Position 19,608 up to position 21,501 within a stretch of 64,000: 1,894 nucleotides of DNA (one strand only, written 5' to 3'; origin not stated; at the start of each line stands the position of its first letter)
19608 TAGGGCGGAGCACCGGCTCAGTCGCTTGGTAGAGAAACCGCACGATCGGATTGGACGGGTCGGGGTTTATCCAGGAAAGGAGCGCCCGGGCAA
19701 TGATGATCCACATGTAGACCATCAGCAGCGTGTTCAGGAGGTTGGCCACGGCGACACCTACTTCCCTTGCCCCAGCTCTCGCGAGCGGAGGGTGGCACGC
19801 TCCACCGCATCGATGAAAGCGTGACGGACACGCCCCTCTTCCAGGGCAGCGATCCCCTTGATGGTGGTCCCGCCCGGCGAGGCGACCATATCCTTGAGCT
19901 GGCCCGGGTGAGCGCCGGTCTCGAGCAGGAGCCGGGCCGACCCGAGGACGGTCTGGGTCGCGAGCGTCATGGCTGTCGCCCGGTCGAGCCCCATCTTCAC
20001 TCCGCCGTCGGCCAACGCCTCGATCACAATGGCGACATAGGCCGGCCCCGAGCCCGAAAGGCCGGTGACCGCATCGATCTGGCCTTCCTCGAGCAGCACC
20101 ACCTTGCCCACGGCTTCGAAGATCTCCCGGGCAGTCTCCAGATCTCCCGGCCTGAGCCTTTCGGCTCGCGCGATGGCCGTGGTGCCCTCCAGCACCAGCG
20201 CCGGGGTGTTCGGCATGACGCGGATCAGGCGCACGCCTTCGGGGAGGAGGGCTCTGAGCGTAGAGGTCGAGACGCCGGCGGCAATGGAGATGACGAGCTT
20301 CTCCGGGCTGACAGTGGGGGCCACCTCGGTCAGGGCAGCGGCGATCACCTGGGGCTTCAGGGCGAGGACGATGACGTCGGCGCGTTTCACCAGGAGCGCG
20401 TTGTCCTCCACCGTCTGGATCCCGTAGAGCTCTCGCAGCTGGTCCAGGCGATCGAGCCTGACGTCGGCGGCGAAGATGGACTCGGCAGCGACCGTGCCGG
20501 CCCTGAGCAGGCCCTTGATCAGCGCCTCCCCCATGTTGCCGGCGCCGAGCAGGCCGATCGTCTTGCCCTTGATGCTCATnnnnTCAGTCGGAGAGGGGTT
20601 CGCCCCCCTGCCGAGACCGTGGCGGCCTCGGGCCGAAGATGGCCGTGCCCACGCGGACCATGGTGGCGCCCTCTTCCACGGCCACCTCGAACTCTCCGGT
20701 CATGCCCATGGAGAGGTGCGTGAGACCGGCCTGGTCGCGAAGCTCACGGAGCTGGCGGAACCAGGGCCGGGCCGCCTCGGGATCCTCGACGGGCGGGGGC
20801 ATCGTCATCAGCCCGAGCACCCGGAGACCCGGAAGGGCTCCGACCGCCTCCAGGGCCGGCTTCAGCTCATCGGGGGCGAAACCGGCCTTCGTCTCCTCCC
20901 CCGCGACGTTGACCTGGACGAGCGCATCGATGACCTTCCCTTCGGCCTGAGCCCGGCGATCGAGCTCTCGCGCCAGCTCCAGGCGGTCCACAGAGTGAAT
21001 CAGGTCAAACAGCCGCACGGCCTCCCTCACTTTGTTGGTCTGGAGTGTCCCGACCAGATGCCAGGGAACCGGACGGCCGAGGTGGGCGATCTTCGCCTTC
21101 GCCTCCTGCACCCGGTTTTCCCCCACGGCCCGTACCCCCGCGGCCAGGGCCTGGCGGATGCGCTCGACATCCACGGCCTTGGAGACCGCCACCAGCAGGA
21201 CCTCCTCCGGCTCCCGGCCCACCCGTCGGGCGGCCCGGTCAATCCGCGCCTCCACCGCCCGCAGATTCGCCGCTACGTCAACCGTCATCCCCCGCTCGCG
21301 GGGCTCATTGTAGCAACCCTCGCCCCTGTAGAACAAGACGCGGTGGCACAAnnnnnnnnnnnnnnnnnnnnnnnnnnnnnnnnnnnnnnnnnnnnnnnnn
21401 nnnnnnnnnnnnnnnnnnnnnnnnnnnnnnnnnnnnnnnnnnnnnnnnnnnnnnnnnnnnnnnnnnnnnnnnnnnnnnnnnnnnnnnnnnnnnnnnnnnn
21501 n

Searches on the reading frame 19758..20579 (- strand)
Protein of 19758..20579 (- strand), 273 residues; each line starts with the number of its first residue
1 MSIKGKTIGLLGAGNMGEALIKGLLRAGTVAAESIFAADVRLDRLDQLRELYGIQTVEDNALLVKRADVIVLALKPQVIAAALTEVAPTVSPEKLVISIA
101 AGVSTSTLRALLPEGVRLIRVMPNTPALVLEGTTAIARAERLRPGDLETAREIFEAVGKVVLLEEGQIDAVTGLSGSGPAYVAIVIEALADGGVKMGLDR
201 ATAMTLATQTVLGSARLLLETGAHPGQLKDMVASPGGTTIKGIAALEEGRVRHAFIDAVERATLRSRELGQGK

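Call 7: search_protein_families(library=pfam, proteins=[window:19758-20579:-], max_evalue=0.01)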
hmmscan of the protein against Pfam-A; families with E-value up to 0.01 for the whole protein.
window:19758-20579:- (273 aa): 8 families
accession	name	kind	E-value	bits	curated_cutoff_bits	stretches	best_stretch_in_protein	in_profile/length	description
PF14748.11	P5CR_dimer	-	2.7e-42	143.8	25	1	165-269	1-105/105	Pyrroline-5-carboxylate reductase dimerisation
PF03807.23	F420_oxidored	-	2.4e-21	76.6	21.6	1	7-102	1-94/94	NADP oxidoreductase coenzyme F420-dependent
PF03446.21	NAD_binding_2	-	2.2e-06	28.2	21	1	7-100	1-93/161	NAD binding domain of 6-phosphogluconate dehydrogenase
PF02826.25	2-Hacid_dh_C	-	4.9e-05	23.2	25.1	1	2-74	33-99/178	D-isomer specific 2-hydroxyacid dehydrogenase, NAD binding domain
PF01488.26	Shikimate_DH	-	0.00087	19.8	24.3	1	3-86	10-95/138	Shikimate / quinate 5-dehydrogenase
PF01210.29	NAD_Gly3P_dh_N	-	0.0013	19.1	23.1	0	8-111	2-114/158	NAD-dependent glycerol-3-phosphate dehydrogenase N-terminus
PF02153.23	PDH_N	-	0.0029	17.6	26.5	1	56-100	35-79/154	Prephenate dehydrogenase, nucleotide-binding domain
PF18321.7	3HCDH_RFF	-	0.0099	16.6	23.6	0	134-162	35-63/69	3-hydroxybutyryl-CoA dehydrogenase reduced Rossmann-fold domain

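Call 8: search_protein_families(library=ncbifam, proteins=[window:19758-20579:-], max_evalue=0.01)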
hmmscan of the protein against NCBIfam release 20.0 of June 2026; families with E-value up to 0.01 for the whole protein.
window:19758-20579:- (273 aa): 16 families
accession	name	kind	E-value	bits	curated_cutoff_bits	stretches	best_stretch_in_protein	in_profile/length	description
TIGR00112.1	proC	equivalog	2.5e-87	292.8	196.75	1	8-269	1-263/263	pyrroline-5-carboxylate reductase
NF005813.0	PRK07679.1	exception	4.2e-72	242.9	404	1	6-271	4-270/279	pyrroline-5-carboxylate reductase ProI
NF008839.0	PRK11880.2-4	equivalog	1.3e-47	162.3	288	1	6-268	2-251/252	pyrroline-5-carboxylate reductase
NF005814.0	PRK07680.1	equivalog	8e-34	117.1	278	1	7-261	2-255/275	late competence protein ComER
NF005384.0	PRK06928.1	exception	1.8e-30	106.4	301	1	7-261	3-258/277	pyrroline-5-carboxylate reductase ProG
NF005063.0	PRK06476.1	equivalog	8e-20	71.5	254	1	7-265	2-252/258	pyrroline-5-carboxylate reductase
NF000942.0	PRK00094.1-4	subfamily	2.2e-05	23.8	257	1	6-111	3-117/334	NAD(P)H-dependent glycerol-3-phosphate dehydrogenase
NF005694.0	PRK07502.1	equivalog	7.1e-05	22.2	409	1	6-126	7-125/310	prephenate/arogenate dehydrogenase family protein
NF006408.0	PRK08655.1-2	equivalog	0.00027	19.8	422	1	51-121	49-121/441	prephenate dehydrogenase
TIGR01915.1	npdG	equivalog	0.00089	19.3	149.8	1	59-106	61-108/220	NADPH-dependent F420 reductase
NF006409.0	PRK08655.1-3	equivalog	0.00095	18.8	310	1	8-112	3-102/290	prephenate dehydrogenase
TIGR00745.1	apbA_panE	subfamily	0.0011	18.3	141.35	1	7-113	1-116/305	2-dehydropantoate 2-reductase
NF035922.1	Trp_DH_ScyB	equivalog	0.0014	17.7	600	1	3-70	166-229/346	tryptophan dehydrogenase ScyB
NF009830.0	PRK13304.1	equivalog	0.0025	17.3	267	1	8-101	4-95/265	aspartate dehydrogenase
NF000946.0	PRK00094.2-4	equivalog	0.0033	16.4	455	1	45-109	53-117/342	NAD(P)H-dependent glycerol-3-phosphate dehydrogenase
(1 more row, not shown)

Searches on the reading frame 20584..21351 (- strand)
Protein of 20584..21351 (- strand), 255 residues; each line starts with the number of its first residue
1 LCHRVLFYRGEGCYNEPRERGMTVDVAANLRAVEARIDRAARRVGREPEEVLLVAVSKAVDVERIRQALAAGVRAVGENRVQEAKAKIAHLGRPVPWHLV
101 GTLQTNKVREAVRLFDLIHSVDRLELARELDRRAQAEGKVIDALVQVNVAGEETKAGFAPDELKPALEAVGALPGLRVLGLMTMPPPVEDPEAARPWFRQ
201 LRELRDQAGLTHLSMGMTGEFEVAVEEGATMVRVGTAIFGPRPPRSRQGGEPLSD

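Call 7: search_protein_families(library=pfam, proteins=[window:20584-21351:-], max_evalue=0.01)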
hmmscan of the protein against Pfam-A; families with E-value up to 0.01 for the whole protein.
window:20584-21351:- (255 aa): 1 family
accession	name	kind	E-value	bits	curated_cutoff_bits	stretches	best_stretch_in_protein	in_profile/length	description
PF01168.26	Ala_racemase_N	-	9.9e-27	94.5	24.1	1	29-243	2-220/220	Alanine racemase, N-terminal domain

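Call 8: search_protein_families(library=ncbifam, proteins=[window:20584-21351:-], max_evalue=0.01)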
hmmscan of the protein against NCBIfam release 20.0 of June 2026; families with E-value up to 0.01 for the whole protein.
window:20584-21351:- (255 aa): 2 families
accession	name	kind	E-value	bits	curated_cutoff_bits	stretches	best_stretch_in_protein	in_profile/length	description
TIGR00044.1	TIGR00044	hypoth_equivalog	7.1e-56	189.4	106.25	1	25-242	3-229/229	YggS family pyridoxal phosphate-dependent enzyme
NF040742.1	racem_Orr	exception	0.00099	18.2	480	1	28-183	6-156/351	ornithine racemase Orr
